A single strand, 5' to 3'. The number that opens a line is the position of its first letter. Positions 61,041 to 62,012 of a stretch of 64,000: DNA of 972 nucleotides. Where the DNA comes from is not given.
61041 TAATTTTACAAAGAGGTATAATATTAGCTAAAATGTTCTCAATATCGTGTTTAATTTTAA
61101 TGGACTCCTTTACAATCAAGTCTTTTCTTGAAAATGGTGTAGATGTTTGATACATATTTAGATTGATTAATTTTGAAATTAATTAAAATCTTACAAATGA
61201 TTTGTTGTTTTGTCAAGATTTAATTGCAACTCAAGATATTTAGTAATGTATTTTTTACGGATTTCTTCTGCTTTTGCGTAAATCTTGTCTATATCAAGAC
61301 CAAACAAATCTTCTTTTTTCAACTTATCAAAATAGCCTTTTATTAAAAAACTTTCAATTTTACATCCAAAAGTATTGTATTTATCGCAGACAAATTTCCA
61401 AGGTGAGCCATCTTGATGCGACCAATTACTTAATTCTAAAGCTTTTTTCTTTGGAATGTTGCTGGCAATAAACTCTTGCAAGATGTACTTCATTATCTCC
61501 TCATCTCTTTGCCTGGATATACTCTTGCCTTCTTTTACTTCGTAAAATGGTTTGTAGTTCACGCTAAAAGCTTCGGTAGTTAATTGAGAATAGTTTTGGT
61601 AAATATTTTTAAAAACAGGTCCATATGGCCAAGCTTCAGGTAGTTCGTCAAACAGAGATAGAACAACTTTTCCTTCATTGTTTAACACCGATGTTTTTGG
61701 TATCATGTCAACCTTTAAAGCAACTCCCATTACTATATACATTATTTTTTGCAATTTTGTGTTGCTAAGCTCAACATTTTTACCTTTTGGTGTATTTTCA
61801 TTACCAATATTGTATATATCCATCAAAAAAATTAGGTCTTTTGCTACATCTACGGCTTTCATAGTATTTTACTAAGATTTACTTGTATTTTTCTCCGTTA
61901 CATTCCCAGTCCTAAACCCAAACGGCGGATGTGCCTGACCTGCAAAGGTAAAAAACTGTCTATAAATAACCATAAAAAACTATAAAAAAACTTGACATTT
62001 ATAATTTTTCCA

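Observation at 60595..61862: Panacea (DUF4065)-domain antitoxin-like gene with an unknown downstream partner: putative toxin-antitoxin or anti-defence pair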

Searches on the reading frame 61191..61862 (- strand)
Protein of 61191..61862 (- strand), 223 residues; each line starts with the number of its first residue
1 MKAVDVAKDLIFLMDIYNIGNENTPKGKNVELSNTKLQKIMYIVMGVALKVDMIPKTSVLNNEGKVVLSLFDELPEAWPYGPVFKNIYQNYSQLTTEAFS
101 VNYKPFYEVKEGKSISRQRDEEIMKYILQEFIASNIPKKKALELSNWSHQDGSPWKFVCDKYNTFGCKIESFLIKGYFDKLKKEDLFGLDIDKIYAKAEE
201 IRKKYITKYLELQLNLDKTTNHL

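Call 3: search_protein_families(library=pfam, proteins=[window:61191-61862:-], max_evalue=1)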
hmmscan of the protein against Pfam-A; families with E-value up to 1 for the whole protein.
window:61191-61862:- (223 aa): 2 families
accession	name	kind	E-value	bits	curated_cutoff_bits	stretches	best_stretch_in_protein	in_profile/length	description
PF13274.11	SocA_Panacea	-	1.8e-05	26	25.7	1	70-156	20-113/113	Antitoxin SocA-like, Panacea domain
PF00615.24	RGS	-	0.37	11.6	23.9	0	190-220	42-72/117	Regulator of G protein signaling domain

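Call 4: search_protein_families(library=phrogs, proteins=[window:61191-61862:-], max_evalue=1)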
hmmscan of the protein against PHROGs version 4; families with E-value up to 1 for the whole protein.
window:61191-61862:- (223 aa): 2 families
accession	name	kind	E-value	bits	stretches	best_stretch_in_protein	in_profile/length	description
phrog_1281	-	unknown function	3.4e-16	60.5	1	25-203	22-182/195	-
phrog_10390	-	unknown function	2.1e-12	48.2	1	29-183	162-296/299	-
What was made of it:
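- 61191..61862 (-): pan: 223-aa Panacea/DUF4065-domain protein. It has a Panacea core (~residues 25-185, GPV motif at 81-83) and a C-terminal helical extension. PF13274 26.0 bits against GA 25.7 (call 3). phrog_1281 3.4e-16 (call 4).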

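Call 5: search_protein_families(library=padloc, proteins=[window:61191-61862:-], max_evalue=1)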
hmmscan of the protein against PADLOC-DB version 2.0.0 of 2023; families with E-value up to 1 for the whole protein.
window:61191-61862:- (223 aa): 0 families

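Call 11: search_dna_similar(query=window:61191-61862:-, collection=phages, mode=protein, max_evalue=0.001)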
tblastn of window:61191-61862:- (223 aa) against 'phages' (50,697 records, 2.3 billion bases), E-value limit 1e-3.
Records with a match: 32; places in all: 32; records where one place covers at least 80% of the query: 14.
Best place of each record, by identity: <60% 32.
By first word of the organism name: Bacteriophage 16; Pseudomonas 14; Escherichia 2.
By host as written in the record: Helicobacter cinaedi 12; Pseudomonas aeruginosa 12; Helicobacter cinaedi CCUG 18818 = ATCC BAA-847 DNA genome 1; Helicobacter cinaedi P01D0000 genome 1; Helicobacter cinaedi P06D0798 genome 1; Helicobacter rodentium ATCC 700285 genome 1; Pseudomonas aeruginosa PACL 1; Pseudomonas aeruginosa PA14 1; and 2 more.
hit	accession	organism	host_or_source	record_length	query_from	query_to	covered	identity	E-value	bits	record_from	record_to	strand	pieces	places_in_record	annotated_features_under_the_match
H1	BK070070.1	Bacteriophage sp.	Helicobacter cinaedi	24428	1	190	85%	27.3%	4e-5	50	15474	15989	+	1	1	putative prophage ps3 protein01-like protein | hypothetical protein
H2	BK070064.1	Bacteriophage sp.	Helicobacter cinaedi CCUG 18818 = ATCC ...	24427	1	190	85%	27.3%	4e-5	50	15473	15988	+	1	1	prophage protein | hypothetical protein (x2)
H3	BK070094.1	Bacteriophage sp.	Helicobacter cinaedi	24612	1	190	85%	27.3%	4e-5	50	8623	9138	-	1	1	putative prophage ps3 protein01-like protein | hypothetical protein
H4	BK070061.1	Bacteriophage sp.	Helicobacter cinaedi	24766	1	190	85%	27.3%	4e-5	50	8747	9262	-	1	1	SocA family protein | hypothetical protein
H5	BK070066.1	Bacteriophage sp.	Helicobacter cinaedi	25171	1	190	85%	27.3%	4e-5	50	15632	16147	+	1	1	putative prophage ps3 protein01-like protein | hypothetical protein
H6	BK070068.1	Bacteriophage sp.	Helicobacter cinaedi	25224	1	190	85%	27.3%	4e-5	50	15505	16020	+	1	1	putative prophage ps3 protein01-like protein | hypothetical protein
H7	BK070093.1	Bacteriophage sp.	Helicobacter cinaedi P01D0000 genome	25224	1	190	85%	27.3%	4e-5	50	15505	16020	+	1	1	putative prophage ps3 protein01-like protein | hypothetical protein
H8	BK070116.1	Bacteriophage sp.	Helicobacter cinaedi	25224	1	190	85%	27.3%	4e-5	50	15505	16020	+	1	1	putative prophage ps3 protein01-like protein | hypothetical protein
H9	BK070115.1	Bacteriophage sp.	Helicobacter cinaedi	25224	1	190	85%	27.3%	4e-5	50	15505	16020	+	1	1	putative prophage ps3 protein01-like protein | hypothetical protein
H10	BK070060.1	Bacteriophage sp.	Helicobacter cinaedi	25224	1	190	85%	27.3%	4e-5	50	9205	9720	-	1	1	putative prophage ps3 protein01-like protein | hypothetical protein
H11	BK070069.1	Bacteriophage sp.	Helicobacter cinaedi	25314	1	190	85%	27.3%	4e-5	50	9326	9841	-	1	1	SocA family protein | hypothetical protein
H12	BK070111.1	Bacteriophage sp.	Helicobacter cinaedi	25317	1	190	85%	27.3%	4e-5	50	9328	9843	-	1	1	putative prophage ps3 protein01-like protein | hypothetical protein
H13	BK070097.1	Bacteriophage sp.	Helicobacter cinaedi P06D0798 genome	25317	1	190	85%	27.3%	4e-5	50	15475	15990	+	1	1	putative prophage ps3 protein01-like protein | hypothetical protein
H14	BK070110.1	Bacteriophage sp.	Helicobacter cinaedi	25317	1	190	85%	27.3%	4e-5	50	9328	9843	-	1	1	putative prophage ps3 protein01-like protein | hypothetical protein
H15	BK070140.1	Bacteriophage sp.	Helicobacter rodentium ATCC 700285 ...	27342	1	155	70%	28.4%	4e-4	47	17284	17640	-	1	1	hypothetical protein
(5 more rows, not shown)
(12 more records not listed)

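Call 13: find_homologous_proteins(query=window:61191-61862:-)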
Query window:61191-61862:- (223 aa): 17 proteins with E <= 0.001 among 217 candidates.
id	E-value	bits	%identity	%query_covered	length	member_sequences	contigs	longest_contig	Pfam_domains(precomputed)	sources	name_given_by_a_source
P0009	6.2e-144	495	100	100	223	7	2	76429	-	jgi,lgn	jgi:uncharacterized phage-associated protein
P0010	9.1e-95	334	70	95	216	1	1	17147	-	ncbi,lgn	-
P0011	2.7e-86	307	66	94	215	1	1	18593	PF13274.12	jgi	jgi:uncharacterized phage-associated protein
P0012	3.4e-83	297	59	100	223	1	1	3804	-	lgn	-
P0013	1.0e-82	295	61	100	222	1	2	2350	-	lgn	-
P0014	1.5e-78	282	58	100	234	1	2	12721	-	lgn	-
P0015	1.0e-68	249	55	95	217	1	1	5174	-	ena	-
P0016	7.8e-63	230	54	94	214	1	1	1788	-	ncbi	-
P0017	3.1e-60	222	65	70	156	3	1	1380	-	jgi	jgi:hypothetical protein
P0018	2.3e-58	216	50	96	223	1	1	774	-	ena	-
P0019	2.2e-54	202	56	75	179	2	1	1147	-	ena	-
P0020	4.5e-53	198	48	92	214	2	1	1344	-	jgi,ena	jgi:uncharacterized phage-associated protein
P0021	4.8e-42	162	55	63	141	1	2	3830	-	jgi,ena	jgi:uncharacterized phage-associated protein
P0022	3.2e-28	117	52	51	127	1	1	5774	-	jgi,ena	-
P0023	2.0e-21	95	36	87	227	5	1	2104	PF13274.12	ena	-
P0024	4.2e-12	64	33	80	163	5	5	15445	PF13274.12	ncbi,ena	-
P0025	1.2e-9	56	35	67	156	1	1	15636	PF13274.12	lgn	-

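Call 16: find_encoding_contigs(protein=P0010, flank=10000, max_places=4)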
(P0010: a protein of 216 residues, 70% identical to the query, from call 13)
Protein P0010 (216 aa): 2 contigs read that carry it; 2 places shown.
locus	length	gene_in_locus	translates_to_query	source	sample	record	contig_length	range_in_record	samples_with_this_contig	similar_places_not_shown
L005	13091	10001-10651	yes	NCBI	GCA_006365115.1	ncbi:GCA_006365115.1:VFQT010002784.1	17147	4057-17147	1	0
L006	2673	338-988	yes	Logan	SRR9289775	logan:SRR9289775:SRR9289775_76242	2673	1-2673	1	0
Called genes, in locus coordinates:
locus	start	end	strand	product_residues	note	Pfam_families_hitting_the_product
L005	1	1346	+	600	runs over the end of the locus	PF00317:Ribonuc_red_lgN, PF02867:Ribonuc_red_lgC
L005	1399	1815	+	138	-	PF10711:DUF2513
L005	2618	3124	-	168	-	PF02600:DsbB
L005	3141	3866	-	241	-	PF03099:BPL_LplA_LipB, PF02237:BPL_C (faint)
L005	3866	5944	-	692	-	PF01075:Glyco_transf_9, PF00591:Glycos_transf_3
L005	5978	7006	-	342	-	PF01118:Semialdhyde_dh, PF02774:Semialdhyde_dhC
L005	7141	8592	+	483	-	PF00330:Aconitase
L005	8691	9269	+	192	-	PF00333:Ribosomal_S5, PF03719:Ribosomal_S5_C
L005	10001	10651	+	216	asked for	-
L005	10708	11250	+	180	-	-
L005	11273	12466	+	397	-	PF01494:FAD_binding_3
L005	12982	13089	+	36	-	?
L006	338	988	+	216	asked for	-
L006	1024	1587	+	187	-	-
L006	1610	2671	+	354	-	?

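Call 17: find_encoding_contigs(protein=P0011, flank=10000, max_places=4)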
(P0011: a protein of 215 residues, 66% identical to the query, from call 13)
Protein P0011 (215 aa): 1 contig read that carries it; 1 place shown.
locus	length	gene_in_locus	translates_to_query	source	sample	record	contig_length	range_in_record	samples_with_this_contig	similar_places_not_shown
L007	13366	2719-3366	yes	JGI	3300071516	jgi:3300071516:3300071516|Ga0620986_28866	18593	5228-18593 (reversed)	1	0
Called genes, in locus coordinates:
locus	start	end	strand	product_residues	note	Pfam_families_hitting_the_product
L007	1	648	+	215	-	?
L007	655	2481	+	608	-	PF01541:GIY-YIG, PF27096:UvrC_M, PF22920:UvrC_RNaseH, PF08459:UvrC_RNaseH_dom, PF12826:HHH_2 (weak), PF14520:HHH_5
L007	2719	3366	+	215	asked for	PF13274:SocA_Panacea (weak)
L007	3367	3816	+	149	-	-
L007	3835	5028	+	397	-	PF01494:FAD_binding_3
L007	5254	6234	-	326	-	PF03462:PCRF, PF00472:RF-1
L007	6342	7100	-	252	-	PF13525:YfiO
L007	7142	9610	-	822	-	PF01588:tRNA_bind, PF03483:B3_4, PF03484:B5, PF17759:tRNA_synthFbeta, PF03147:FDX-ACB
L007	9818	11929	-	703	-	PF00378:ECH_1, PF16113:ECH_2, PF02737:3HCDH_N, PF00725:3HCDH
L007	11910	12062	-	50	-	-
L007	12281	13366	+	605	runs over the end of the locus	PF01926:MMR_HSR1, PF02421:FeoB_N, PF07670:Gate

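Call 28: find_related_loci(query=A2, collection=genome_contigs, flank=6000)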
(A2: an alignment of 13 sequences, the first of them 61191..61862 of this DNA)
Query A2 (223 aa) in genome_contigs; peptide patterns used: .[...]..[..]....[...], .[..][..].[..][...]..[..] (x = any residue, [..] = any of these).
168 stretches matched a pattern; 56 encode a relative of the query (tblastn E <= 1e-3); 56 distinct loci.
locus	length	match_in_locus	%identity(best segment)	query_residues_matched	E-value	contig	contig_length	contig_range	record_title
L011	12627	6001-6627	94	1-209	1e-131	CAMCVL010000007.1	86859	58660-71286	MAG: Rickettsia typhi isolate ME-21oct19-56 genome assembly, contig: ME-21oct19-C313, whole genome shotgun sequence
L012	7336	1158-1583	33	1-178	1e-19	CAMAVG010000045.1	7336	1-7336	MAG: Rickettsia typhi isolate LE-02apr19-142 genome assembly, contig: LE-02apr19-C20590, whole genome shotgun sequence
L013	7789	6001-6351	32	1-155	5e-19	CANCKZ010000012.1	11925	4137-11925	MAG: Rickettsiales bacterium isolate JR-MC-F-240519-55 genome assembly, contig: JR-MC-F-240519-C5682, whole genome shotg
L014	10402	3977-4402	33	1-178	7e-19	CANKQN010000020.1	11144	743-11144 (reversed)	MAG: Rickettsiales bacterium isolate TE-Jun18-211 genome assembly, contig: TE-Jun18-211.fna-C20, whole genome shotgun se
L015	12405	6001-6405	34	30-187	2e-17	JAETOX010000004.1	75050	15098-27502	MAG: Bacteroides sp. isolate S18_Bin4 scaffold_408, whole genome shotgun sequence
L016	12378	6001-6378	32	32-182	5e-16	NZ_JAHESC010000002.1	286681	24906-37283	Dawidia soli strain PWU37 NODE_2_length_286681_cov_10.401913, whole genome shotgun sequence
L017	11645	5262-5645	34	35-185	7e-16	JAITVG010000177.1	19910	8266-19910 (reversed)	MAG: Tannerellaceae bacterium isolate TD116_bin28 k119_1339407, whole genome shotgun sequence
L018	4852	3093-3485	32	28-181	2e-15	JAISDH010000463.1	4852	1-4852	MAG: Bacteroidales bacterium isolate Gx485_bin121 k119_1012253, whole genome shotgun sequence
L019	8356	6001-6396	31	24-178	4e-15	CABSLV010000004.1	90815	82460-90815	MAG TPA_asm: uncultured Flavobacteriales bacterium isolate MGYG-HGUT-02722 genome assembly, contig: GUT_GENOME159508_4,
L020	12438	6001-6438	30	2-181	6e-15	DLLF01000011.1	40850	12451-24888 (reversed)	MAG TPA_asm: Bacteroidales bacterium UBA7569 UBA7569_contig_178, whole genome shotgun sequence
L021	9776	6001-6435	30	3-181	8e-15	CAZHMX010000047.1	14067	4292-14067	MAG TPA_asm: uncultured Alistipes sp. isolate SRP199465_co1_118 genome assembly, contig: NODE_12339_length_14067_cov_21.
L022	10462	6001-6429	31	3-180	9e-15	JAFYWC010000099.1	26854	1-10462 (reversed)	MAG: Bacteroidales bacterium isolate RGIG7475 Water_buffalos_Colon-3__c183463, whole genome shotgun sequence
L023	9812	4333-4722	30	28-181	9e-15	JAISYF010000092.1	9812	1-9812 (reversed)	MAG: Prevotellaceae bacterium isolate Nc350_bin217 k119_2324523, whole genome shotgun sequence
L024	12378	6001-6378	32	30-178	2e-14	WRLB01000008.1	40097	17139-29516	MAG: Bacteroidetes bacterium isolate Th196P3bin14 Ga0099364_10001389, whole genome shotgun sequence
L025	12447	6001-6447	28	2-181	4e-14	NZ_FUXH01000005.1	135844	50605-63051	Porphyromonas crevioricanis strain ATCC 55563, whole genome shotgun sequence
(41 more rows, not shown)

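Call 61: search_protein_families(library=pfam, proteins=[L011:6686-7123:+, L011:6001-6660:+], max_evalue=0.1)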
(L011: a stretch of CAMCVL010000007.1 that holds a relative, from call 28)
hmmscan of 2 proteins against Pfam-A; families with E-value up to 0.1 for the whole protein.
L011:6686-7123:+ (145 aa): 1 family
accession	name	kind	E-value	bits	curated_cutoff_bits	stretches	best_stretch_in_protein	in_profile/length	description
PF20154.4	LNT_N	-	0.0051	17.4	27.1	1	77-129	34-89/159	Apolipoprotein N-acyltransferase N-terminal domain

L011:6001-6660:+ (219 aa): 1 family
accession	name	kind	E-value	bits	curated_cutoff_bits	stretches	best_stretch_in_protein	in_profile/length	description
PF13274.11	SocA_Panacea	-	2.8e-05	25.4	25.7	1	70-156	20-113/113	Antitoxin SocA-like, Panacea domain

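Call 66: find_related_loci(query=window:61191-61862:-, collection=viral_contigs, flank=8000)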
Query window:61191-61862:- (223 aa) in viral_contigs; peptide patterns used: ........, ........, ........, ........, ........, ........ (x = any residue, [..] = any of these).
6 stretches matched a pattern, but none encodes a relative of the query by tblastn (E <= 1e-3).

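Call 73: search_protein_families(library=pfam, alignment_id=A2, max_evalue=0.01)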
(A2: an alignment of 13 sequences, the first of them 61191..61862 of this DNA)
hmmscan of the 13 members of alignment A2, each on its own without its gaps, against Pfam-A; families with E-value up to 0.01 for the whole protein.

A. member 1, window:61191-61862:- (223 aa): 1 family
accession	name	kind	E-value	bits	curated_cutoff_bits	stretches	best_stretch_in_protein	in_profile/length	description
PF13274.11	SocA_Panacea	-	1.8e-05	26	25.7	1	70-156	20-113/113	Antitoxin SocA-like, Panacea domain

B. families by the number of members that match (of 13 scanned): 2 families
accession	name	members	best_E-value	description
PF13274.11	SocA_Panacea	10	5.6e-15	Antitoxin SocA-like, Panacea domain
PF14425.11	Imm3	1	0.0091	Immunity protein Imm3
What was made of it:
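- Checked: 10 of 13 family members hit PF13274, best E 5.6e-15 (call 73).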

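Call 74: search_solved_structures(query=A2, max_evalue=1, show_alignments=1)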
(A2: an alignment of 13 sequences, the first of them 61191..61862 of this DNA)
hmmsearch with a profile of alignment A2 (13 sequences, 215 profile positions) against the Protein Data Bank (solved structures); distinct sequences matched with E-value up to 1: 1.
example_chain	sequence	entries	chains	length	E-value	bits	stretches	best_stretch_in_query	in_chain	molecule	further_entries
3hp0_A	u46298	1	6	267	0.22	14.5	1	62-112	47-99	Putative polyketide biosynthesis enoyl-CoA hydratase homolog pksH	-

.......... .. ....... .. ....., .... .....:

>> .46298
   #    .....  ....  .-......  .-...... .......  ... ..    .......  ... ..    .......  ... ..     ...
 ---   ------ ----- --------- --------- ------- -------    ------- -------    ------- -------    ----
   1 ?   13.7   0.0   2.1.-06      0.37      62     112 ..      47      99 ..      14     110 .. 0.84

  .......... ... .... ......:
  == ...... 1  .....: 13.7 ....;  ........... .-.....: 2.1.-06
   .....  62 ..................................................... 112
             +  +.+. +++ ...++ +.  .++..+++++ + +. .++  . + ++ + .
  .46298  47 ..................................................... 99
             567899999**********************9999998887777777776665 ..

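Call 79: search_protein_families(library=ncbifam, proteins=[window:61191-61862:-, L011:6686-7123:+], max_evalue=0.1)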
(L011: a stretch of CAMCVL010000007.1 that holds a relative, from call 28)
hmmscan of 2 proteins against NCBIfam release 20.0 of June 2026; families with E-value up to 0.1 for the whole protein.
window:61191-61862:- (223 aa): 1 family
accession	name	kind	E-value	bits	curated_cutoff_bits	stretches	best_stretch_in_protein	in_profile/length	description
NF047745.1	SocA_antitoxin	equivalog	2e-13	50.4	190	1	28-182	17-159/176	type VI toxin-antitoxin system SocA family antitoxin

L011:6686-7123:+ (145 aa): 5 families
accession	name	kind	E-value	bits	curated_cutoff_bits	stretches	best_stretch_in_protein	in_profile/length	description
NF009524.0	PRK12886.1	equivalog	0.0022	17.4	387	1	55-129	67-140/291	prenyltransferase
TIGR01620.2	hyp_HI0043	subfamily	0.0035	17.1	160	1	25-143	8-126/329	TIGR01620 family protein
NF047909.1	CellAnchorMapZStrp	equivalog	0.0056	15.5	700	1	6-98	89-181/474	cell division site-positioning protein MapZ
NF046011.1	MAG4940_fam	subfamily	0.011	15.2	35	1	81-130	14-63/286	MAG4940 family membrane protein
NF040908.1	CPC_1213_fam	subfamily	0.062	13.1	33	1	58-81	1-24/42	CPC_1213 family protein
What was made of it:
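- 61191..61862 (-): NCBIfam SocA 2e-13 (call 79).
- Domain: calls 3, 4, 73 and 79.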

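Call 86: find_encoding_contigs(protein=P0015, flank=5000, max_places=2)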
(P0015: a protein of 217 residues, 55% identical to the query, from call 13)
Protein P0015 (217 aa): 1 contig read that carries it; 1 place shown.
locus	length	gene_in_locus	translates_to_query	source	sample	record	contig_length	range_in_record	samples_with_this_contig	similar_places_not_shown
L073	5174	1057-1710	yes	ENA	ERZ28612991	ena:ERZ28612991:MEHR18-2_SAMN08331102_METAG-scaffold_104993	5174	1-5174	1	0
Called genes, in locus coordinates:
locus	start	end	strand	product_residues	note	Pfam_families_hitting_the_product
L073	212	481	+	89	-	PF01381:HTH_3 (weak)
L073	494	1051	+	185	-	-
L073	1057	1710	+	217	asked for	-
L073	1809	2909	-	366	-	-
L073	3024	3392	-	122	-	-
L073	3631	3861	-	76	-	-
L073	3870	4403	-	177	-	-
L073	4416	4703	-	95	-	-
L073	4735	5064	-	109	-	-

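Call 87: find_encoding_contigs(protein=P0016, flank=5000, max_places=2)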
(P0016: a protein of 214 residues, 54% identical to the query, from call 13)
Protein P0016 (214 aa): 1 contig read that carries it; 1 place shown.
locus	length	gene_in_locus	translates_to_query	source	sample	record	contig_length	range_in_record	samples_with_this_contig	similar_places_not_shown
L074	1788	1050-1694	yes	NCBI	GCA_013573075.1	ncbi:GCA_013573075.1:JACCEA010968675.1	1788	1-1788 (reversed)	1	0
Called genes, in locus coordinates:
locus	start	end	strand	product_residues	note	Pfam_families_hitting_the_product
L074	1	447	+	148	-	?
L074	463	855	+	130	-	PF02021:UPF0102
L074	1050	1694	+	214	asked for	-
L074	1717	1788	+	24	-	?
